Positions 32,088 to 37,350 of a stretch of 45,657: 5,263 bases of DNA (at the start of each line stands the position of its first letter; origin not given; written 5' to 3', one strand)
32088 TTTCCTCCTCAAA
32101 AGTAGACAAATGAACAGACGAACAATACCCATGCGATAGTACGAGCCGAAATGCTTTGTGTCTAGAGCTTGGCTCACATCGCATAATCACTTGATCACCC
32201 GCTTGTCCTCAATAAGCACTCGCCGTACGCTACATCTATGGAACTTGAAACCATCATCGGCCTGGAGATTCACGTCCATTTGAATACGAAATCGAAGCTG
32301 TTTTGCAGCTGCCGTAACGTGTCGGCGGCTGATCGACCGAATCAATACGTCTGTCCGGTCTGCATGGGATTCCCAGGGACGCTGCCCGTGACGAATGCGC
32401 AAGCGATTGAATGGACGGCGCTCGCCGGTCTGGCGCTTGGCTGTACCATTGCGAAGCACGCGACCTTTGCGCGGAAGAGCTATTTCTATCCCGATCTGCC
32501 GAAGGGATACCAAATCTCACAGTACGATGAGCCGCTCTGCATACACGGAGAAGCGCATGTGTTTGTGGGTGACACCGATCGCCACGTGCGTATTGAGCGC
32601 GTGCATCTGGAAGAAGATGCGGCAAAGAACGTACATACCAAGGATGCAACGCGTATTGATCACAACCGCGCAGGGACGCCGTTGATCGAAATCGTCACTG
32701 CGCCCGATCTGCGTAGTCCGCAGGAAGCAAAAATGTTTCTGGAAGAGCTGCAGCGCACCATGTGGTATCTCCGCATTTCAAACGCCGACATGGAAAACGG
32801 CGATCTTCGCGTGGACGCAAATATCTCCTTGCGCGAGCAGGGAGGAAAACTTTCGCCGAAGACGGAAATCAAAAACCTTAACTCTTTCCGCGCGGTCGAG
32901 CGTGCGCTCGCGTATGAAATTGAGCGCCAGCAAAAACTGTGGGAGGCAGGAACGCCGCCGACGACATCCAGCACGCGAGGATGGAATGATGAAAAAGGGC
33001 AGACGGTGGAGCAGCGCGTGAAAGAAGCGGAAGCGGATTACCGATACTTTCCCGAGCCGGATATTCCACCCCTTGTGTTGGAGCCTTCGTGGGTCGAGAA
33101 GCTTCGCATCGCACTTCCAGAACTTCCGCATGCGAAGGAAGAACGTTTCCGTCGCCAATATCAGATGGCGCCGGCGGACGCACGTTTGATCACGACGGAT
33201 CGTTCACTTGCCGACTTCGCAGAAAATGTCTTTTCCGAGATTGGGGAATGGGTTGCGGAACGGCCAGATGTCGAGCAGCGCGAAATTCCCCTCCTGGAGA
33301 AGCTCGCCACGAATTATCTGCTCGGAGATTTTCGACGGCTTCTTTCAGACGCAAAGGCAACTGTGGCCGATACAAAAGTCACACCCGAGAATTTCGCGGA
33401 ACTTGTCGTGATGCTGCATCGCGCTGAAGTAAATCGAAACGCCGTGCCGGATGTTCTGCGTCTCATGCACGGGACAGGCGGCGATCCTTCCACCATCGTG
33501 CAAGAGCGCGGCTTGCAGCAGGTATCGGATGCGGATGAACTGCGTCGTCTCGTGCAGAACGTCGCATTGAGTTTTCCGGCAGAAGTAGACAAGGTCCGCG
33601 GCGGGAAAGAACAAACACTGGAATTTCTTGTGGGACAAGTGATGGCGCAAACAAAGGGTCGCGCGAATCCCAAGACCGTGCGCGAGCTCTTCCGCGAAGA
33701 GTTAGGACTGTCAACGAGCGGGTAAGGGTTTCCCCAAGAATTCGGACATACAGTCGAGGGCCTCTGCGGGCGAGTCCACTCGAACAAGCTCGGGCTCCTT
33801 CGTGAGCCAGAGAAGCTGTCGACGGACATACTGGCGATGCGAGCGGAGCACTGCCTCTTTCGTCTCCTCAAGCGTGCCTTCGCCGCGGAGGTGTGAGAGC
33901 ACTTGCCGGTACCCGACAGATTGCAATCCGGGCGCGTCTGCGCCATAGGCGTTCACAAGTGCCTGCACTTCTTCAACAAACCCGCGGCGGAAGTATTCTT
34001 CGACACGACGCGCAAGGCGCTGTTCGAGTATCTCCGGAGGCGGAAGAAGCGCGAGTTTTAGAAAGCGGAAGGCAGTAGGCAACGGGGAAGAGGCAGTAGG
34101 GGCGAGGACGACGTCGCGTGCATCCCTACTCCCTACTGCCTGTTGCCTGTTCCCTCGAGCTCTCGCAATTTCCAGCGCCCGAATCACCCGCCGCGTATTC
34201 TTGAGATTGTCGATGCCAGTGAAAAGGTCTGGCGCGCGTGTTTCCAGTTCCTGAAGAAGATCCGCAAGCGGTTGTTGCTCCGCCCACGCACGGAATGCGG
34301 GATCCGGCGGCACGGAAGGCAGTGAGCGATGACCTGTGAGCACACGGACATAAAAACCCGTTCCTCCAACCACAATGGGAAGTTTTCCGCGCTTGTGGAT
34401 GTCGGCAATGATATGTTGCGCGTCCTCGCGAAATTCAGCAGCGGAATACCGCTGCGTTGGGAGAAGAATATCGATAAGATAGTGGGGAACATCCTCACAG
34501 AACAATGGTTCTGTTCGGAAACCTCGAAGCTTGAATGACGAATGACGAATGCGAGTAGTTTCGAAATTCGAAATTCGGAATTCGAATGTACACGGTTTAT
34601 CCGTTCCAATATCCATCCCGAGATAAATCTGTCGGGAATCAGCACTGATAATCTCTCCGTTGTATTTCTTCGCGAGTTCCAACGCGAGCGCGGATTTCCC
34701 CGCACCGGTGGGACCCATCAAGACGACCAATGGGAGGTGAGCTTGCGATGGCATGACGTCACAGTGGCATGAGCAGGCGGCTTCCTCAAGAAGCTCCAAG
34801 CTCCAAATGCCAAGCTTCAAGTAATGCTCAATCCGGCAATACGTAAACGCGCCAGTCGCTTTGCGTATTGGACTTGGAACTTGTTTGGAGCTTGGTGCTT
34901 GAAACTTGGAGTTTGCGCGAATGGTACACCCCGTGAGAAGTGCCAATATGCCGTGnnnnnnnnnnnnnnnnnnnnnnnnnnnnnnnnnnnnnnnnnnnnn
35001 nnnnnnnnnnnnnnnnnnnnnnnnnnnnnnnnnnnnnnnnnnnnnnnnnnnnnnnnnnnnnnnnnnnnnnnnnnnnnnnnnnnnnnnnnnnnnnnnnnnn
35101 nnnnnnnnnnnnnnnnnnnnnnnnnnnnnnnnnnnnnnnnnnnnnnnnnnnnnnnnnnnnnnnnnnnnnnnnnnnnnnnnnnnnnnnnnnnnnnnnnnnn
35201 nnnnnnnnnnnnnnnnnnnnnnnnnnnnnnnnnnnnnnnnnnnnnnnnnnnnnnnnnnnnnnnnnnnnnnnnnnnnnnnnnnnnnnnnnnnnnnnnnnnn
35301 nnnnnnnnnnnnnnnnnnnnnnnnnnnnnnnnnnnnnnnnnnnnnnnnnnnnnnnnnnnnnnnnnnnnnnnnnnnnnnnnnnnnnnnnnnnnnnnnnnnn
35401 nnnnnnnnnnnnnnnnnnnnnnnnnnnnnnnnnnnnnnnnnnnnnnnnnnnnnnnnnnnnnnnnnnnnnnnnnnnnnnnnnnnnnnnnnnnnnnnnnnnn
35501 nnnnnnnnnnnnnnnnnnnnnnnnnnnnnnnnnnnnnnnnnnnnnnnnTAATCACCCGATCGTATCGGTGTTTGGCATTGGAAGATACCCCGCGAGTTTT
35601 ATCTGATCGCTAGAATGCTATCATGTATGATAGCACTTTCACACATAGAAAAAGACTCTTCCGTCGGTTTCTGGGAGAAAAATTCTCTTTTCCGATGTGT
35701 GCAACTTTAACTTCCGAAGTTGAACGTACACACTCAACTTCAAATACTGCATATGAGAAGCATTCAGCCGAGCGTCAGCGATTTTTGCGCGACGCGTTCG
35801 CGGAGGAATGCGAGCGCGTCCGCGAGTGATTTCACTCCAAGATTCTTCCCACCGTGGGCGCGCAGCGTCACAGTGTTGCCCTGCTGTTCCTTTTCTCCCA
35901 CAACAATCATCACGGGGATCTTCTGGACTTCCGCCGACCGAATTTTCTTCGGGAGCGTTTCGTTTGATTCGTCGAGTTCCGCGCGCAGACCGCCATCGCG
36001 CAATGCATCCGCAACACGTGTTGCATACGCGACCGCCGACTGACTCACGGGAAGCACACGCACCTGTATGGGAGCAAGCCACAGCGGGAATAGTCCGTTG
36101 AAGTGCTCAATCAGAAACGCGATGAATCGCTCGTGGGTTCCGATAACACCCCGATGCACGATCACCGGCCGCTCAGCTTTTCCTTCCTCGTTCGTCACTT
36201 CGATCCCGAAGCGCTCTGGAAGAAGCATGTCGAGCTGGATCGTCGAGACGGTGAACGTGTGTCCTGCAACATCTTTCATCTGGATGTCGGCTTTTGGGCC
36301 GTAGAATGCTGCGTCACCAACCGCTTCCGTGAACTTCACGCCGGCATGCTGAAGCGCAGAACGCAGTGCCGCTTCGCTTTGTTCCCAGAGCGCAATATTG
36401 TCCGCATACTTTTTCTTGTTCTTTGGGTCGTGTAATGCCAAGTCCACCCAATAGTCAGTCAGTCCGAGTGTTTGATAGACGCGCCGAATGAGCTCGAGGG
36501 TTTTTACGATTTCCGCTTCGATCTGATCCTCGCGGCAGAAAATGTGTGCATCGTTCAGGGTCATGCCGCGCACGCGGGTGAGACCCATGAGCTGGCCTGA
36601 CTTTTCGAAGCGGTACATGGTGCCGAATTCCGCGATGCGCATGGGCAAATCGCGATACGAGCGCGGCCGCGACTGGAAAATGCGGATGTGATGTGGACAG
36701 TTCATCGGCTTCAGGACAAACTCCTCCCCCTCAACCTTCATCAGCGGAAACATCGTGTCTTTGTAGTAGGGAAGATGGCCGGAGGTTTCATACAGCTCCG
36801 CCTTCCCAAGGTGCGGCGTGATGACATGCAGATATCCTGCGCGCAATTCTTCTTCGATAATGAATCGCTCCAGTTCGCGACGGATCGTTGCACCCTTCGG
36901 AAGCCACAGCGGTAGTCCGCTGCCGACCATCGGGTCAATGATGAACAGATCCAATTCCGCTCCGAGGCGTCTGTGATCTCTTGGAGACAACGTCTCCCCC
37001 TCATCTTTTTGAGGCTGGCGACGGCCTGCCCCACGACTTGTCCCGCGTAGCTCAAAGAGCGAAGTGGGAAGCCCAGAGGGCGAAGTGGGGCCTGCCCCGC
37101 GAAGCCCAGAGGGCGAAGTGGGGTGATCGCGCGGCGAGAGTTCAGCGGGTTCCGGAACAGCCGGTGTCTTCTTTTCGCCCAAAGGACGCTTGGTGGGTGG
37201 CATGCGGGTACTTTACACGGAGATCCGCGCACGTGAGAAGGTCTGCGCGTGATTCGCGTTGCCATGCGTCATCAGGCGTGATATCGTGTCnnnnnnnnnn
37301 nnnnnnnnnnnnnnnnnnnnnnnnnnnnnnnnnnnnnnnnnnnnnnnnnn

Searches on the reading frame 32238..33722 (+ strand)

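Call 51: search_protein_families(library=pfam, proteins=[window:32238-33722:+], max_evalue=0.001)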
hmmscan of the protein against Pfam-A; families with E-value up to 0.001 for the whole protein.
window:32238-33722:+ (495 aa): 2 families
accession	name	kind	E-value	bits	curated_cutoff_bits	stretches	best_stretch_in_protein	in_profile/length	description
PF02934.20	GatB_N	-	1.1e-110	369.6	23.4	1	6-287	2-277/277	GatB/GatE catalytic domain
PF02637.23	GatB_Yqey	-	4.5e-37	127.6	27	1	354-489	13-148/148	GatB domain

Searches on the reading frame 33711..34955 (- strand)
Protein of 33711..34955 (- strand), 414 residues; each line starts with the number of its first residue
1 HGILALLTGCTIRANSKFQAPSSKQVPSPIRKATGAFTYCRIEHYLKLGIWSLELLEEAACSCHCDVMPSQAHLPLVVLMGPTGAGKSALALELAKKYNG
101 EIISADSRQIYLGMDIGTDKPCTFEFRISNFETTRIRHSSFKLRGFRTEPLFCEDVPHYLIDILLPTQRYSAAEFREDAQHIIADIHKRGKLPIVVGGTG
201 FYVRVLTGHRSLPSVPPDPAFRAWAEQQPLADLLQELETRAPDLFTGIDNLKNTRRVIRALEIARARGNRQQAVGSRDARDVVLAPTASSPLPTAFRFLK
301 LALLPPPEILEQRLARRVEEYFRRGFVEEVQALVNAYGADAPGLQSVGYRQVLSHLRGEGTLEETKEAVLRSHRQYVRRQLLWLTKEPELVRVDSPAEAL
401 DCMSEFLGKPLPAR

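Call 51: search_protein_families(library=pfam, proteins=[window:33711-34955:-], max_evalue=0.001)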
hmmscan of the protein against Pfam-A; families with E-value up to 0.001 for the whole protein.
window:33711-34955:- (414 aa): 5 families
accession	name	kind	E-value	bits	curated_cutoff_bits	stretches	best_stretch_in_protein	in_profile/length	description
PF01715.23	IPPT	-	1.6e-56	192.2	23.6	1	154-386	19-242/243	IPP transferase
PF13238.12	AAA_18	-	3.7e-05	24.6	29.4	0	77-104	1-29/128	AAA domain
PF13671.12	AAA_33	-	4.2e-05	24.3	27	0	76-107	1-32/143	AAA domain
PF01745.22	IPT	-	8.2e-05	22.6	20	1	77-127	4-54/233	Isopentenyl transferase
PF13191.12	AAA_16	-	0.00026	22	32.6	0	73-103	24-56/167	AAA ATPase domain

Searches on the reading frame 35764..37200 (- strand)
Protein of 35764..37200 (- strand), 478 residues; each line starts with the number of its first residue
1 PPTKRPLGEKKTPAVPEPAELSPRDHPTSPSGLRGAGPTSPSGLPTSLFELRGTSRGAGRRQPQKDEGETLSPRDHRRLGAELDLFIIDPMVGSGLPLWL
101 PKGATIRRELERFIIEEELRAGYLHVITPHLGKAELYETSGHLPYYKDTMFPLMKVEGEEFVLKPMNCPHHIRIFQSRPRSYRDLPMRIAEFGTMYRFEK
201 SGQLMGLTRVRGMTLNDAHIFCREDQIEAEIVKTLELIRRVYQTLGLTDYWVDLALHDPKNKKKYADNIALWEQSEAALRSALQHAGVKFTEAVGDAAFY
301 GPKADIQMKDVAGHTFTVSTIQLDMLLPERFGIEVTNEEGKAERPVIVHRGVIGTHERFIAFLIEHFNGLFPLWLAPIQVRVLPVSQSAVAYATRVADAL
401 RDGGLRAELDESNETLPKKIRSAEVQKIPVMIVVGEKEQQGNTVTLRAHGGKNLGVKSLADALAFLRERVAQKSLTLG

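Call 51: search_protein_families(library=pfam, proteins=[window:35764-37200:-], max_evalue=0.001)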
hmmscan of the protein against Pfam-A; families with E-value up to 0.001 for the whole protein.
window:35764-37200:- (478 aa): 2 families
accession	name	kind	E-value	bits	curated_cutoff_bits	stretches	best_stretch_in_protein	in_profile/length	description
PF00587.30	tRNA-synt_2b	-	6e-42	144.2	29.3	1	157-367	7-179/179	tRNA synthetase class II core domain (G, H, P, S and T)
PF03129.25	HGTP_anticodon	-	1.5e-21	76.8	21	1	379-468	1-93/94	Anticodon binding domain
